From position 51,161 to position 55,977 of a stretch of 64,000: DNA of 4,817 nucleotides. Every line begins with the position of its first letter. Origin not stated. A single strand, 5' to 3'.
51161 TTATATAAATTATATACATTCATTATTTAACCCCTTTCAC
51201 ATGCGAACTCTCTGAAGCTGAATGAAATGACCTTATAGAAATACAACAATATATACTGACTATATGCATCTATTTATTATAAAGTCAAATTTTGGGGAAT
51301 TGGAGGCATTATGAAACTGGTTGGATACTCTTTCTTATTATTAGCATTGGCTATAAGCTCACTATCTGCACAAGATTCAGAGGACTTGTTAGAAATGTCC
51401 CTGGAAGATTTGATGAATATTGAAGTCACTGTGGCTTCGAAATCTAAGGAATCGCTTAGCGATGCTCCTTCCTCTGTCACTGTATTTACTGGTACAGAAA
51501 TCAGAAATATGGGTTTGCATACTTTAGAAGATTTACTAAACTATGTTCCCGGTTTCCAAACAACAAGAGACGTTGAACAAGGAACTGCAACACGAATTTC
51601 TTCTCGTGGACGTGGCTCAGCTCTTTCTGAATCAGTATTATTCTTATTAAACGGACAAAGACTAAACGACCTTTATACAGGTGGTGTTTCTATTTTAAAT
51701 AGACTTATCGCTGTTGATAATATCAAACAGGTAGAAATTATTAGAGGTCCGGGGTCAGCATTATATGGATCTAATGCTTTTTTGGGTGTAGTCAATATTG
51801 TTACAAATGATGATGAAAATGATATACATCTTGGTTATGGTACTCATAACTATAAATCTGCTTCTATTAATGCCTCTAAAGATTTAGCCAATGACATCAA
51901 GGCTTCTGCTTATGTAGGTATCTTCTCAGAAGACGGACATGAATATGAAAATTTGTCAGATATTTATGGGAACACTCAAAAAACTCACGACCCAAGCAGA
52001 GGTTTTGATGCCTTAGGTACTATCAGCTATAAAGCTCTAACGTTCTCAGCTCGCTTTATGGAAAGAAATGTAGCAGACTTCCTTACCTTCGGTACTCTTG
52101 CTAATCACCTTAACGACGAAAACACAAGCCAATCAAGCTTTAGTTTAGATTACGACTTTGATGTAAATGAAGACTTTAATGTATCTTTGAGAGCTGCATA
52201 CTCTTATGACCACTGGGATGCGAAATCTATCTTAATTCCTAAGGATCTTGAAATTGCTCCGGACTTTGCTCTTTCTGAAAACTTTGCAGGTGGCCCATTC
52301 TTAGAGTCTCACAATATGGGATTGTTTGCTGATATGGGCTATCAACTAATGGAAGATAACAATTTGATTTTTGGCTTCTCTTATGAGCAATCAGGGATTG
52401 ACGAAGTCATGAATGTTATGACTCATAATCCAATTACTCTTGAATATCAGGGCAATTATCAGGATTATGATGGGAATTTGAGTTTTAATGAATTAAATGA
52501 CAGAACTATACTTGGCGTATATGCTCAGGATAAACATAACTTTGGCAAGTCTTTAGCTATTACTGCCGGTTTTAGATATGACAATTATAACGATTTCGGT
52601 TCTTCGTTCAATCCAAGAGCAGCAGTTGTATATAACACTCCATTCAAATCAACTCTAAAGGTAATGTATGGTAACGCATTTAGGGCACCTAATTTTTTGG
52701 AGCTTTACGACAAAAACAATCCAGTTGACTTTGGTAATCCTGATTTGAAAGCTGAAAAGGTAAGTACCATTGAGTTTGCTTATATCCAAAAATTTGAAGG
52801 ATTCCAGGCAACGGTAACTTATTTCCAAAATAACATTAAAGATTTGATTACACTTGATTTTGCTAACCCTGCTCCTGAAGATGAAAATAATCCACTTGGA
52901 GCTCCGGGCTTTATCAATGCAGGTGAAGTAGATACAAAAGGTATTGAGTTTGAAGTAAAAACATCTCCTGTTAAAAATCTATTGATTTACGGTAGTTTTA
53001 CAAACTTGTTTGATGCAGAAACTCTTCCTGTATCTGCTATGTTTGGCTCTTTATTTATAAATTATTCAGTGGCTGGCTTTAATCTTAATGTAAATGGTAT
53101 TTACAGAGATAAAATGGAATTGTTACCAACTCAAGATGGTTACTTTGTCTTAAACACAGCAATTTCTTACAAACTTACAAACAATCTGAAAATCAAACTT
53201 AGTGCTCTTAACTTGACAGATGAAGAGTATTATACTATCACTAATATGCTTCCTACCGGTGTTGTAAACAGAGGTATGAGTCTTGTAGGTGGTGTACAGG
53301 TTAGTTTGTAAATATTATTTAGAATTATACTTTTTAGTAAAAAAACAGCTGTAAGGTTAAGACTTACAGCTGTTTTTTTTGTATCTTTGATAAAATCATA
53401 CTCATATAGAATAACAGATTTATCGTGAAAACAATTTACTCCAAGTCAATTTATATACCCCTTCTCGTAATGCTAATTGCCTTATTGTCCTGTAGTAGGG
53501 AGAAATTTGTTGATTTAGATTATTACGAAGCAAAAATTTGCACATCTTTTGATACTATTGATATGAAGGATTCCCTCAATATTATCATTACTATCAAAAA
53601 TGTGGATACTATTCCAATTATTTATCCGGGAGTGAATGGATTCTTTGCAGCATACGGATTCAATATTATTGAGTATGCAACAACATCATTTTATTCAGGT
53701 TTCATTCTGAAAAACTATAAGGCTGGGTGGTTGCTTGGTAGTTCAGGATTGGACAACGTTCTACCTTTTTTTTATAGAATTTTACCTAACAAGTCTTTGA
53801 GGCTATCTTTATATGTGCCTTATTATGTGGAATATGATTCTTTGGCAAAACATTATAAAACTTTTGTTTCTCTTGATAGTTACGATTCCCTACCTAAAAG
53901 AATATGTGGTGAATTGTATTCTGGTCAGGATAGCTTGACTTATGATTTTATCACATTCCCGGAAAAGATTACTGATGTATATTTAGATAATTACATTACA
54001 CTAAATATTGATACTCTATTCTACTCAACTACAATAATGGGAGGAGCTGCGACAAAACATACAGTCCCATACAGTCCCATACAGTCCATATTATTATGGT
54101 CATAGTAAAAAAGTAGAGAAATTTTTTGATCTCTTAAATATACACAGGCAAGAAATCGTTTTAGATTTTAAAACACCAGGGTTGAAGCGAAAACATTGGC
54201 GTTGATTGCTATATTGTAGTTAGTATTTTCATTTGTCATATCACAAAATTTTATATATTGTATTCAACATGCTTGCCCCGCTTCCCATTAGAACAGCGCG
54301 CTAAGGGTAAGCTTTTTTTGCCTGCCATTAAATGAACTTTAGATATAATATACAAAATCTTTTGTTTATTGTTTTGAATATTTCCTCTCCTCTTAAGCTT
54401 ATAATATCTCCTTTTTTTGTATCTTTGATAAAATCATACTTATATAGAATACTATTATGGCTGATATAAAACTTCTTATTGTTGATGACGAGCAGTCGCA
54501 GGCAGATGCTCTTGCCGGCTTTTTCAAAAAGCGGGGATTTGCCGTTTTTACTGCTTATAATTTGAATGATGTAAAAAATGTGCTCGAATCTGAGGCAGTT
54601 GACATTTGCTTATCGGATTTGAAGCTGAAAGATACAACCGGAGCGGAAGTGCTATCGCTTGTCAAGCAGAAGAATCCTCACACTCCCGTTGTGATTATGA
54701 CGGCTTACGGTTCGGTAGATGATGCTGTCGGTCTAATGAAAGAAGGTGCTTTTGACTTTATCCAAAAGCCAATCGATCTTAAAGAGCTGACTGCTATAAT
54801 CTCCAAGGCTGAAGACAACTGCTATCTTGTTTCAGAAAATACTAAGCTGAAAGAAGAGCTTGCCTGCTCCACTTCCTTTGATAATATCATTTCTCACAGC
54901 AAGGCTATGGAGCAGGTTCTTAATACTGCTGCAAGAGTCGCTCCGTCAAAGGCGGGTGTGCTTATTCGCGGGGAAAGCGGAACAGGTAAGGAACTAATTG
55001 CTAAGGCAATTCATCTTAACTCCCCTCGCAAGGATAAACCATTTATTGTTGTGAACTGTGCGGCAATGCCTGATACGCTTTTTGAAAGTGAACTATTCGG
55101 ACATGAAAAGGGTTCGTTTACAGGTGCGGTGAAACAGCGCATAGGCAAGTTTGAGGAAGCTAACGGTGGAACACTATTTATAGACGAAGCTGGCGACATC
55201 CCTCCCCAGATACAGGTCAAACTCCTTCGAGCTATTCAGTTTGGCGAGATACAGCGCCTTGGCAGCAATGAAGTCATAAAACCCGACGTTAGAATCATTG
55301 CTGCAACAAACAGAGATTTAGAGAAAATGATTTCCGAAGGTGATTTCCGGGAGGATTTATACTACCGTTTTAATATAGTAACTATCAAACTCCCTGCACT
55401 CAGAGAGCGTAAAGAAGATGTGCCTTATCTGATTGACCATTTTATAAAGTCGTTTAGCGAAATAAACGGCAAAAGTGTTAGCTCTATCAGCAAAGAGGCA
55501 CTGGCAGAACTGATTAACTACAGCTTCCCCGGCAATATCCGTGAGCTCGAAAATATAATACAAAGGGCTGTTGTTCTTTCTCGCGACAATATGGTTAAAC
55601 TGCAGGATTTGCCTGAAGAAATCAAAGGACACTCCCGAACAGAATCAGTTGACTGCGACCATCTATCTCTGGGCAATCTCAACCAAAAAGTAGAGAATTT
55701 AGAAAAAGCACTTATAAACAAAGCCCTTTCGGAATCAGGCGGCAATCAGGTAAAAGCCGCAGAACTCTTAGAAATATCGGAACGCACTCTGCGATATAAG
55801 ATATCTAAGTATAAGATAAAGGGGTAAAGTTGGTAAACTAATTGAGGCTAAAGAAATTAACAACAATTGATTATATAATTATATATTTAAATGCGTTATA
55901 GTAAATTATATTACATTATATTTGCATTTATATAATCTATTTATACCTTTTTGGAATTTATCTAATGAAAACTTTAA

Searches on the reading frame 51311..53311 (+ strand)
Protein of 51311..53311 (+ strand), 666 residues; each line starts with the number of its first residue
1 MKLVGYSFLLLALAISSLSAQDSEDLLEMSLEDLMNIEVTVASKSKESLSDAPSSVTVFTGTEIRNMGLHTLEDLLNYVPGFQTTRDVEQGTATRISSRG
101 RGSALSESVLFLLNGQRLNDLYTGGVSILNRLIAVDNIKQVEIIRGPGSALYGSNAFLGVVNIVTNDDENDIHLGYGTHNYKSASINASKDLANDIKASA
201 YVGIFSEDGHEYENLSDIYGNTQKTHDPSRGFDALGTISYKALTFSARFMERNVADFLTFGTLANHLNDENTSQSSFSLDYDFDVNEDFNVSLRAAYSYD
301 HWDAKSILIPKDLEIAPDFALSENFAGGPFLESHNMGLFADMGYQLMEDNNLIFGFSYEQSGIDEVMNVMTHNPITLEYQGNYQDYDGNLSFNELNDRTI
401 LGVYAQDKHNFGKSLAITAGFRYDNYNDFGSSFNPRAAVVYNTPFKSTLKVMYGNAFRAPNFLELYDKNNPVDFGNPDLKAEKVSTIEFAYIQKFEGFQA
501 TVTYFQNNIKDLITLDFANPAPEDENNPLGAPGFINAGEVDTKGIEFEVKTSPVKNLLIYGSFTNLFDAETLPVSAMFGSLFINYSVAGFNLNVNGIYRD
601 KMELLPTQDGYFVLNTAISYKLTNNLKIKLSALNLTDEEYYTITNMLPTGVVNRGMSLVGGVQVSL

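Call 21: search_protein_families(library=pfam, proteins=[window:51311-53311:+], max_evalue=0.001)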
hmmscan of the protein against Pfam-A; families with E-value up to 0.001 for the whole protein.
window:51311-53311:+ (666 aa): 2 families
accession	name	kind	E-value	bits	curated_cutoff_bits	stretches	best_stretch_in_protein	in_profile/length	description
PF00593.30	TonB_dep_Rec_b-barrel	-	9.9e-44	151.3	27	1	234-635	23-436/436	TonB dependent receptor-like, beta-barrel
PF07715.20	Plug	-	4.5e-22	79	23.9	1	49-160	2-107/107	TonB-dependent Receptor Plug Domain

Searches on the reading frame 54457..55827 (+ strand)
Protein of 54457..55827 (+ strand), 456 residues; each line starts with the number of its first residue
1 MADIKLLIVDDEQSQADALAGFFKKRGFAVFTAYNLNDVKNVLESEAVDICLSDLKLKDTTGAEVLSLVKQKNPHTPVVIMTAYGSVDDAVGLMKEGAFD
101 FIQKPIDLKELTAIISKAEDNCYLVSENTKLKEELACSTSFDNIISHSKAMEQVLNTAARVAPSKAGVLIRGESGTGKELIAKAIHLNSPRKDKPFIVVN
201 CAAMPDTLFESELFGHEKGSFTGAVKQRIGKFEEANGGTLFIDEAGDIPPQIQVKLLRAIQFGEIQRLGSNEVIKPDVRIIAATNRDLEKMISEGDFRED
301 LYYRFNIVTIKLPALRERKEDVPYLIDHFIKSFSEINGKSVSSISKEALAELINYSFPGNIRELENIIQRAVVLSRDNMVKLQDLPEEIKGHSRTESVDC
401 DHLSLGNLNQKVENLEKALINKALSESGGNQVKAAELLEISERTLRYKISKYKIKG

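Call 21: search_protein_families(library=pfam, proteins=[window:54457-55827:+], max_evalue=0.001)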
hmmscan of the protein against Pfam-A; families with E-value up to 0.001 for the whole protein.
window:54457-55827:+ (456 aa): 8 families
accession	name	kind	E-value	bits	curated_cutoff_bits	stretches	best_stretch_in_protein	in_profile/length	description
PF00158.32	Sigma54_activat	-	1.5e-71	239.9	20.2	1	144-310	1-167/168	Sigma-54 interaction domain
PF25601.1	AAA_lid_14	-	1e-27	96.2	27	1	316-396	1-81/87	AAA+ ATPase lid domain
PF00072.30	Response_reg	-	3.2e-26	92.1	30.2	1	7-115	2-110/111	Response regulator receiver domain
PF14532.12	Sigma54_activ_2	-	1e-20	74.8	25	1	147-315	3-138/138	Sigma-54 interaction domain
PF02954.25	HTH_8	-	1.3e-13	50.8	22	1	412-452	2-42/42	Bacterial regulatory protein, Fis family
PF07728.20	AAA_5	-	1.8e-06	28.4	22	1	167-287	1-124/139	AAA domain (dynein-related subfamily)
PF20161.5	VpsR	-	2.9e-06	27.4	23.7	1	17-115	21-120/121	VpsR domain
PF00004.35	AAA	-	0.00029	21.7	21.2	1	168-290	1-113/131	ATPase family associated with various cellular activities (AAA)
